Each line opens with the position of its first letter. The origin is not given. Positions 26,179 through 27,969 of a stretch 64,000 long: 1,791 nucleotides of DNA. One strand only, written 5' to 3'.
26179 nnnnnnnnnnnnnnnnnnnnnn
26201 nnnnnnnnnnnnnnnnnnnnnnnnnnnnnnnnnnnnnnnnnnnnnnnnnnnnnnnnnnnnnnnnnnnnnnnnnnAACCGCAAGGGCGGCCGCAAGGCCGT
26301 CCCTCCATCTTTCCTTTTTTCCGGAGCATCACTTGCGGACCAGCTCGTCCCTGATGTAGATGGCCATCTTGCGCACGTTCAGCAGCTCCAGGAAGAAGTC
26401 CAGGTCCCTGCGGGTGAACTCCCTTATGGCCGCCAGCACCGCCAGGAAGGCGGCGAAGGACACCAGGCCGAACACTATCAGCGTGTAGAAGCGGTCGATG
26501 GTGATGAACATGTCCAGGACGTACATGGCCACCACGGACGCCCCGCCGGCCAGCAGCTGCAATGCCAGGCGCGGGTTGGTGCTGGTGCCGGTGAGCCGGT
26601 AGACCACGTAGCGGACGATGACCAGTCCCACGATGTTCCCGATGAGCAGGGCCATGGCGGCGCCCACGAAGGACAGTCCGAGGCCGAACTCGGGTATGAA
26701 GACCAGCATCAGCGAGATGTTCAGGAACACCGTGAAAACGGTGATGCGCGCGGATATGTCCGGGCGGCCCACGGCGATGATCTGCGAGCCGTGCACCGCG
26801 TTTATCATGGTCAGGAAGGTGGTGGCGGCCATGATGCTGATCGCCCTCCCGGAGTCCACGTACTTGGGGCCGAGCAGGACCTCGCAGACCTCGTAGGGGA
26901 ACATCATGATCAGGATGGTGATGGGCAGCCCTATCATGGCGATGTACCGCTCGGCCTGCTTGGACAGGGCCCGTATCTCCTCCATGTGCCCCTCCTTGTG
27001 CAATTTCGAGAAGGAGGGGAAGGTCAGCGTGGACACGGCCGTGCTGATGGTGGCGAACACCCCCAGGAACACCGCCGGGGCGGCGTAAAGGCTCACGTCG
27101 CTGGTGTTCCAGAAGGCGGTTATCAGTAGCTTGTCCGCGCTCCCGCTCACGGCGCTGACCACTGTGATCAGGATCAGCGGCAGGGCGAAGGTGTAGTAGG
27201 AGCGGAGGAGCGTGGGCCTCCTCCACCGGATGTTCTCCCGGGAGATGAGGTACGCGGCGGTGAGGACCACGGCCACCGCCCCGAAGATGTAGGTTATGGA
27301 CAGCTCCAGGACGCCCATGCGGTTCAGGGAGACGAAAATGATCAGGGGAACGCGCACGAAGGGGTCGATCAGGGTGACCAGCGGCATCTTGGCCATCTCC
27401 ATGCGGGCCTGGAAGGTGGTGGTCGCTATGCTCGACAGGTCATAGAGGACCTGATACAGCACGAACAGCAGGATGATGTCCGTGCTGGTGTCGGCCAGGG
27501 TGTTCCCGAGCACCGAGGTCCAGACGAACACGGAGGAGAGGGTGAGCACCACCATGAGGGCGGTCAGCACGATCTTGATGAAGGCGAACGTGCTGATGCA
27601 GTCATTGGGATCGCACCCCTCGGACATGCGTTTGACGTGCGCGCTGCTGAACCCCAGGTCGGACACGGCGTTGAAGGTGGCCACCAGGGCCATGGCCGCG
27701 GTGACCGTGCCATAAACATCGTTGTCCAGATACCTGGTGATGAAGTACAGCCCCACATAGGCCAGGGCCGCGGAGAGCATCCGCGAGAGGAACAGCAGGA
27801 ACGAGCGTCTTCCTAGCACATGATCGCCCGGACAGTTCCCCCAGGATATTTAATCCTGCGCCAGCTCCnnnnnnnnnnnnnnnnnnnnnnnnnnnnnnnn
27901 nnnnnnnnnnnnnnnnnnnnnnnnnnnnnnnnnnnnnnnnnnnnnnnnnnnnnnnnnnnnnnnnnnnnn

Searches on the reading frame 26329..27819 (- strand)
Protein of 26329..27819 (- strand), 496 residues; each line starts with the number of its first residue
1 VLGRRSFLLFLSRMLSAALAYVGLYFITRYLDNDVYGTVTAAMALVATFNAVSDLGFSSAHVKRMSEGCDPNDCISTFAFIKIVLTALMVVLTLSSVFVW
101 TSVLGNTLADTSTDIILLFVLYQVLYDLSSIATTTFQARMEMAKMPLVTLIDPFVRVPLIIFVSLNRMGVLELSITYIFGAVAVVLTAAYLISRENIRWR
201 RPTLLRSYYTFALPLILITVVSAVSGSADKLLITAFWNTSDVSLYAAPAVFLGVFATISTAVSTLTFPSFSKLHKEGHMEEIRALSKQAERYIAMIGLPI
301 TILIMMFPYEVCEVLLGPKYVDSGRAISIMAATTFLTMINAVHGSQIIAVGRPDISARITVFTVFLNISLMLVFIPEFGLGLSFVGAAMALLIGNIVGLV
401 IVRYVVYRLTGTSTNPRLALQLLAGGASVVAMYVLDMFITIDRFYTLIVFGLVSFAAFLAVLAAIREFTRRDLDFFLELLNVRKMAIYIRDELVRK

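Call 10: search_protein_families(library=pfam, proteins=[window:26329-27819:-], max_evalue=0.00001)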
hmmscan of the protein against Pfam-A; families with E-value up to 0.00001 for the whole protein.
window:26329-27819:- (496 aa): 3 families
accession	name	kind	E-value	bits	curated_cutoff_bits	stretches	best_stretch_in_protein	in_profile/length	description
PF13440.11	Polysacc_synt_3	-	3.2e-23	82.8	23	1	27-323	2-291/293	Polysaccharide biosynthesis protein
PF01943.22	Polysacc_synt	-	2e-16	60.7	28.2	1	3-274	2-274/274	Polysaccharide biosynthesis protein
PF03023.19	MurJ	-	2.1e-09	36.9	27.4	1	79-444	61-435/451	Lipid II flippase MurJ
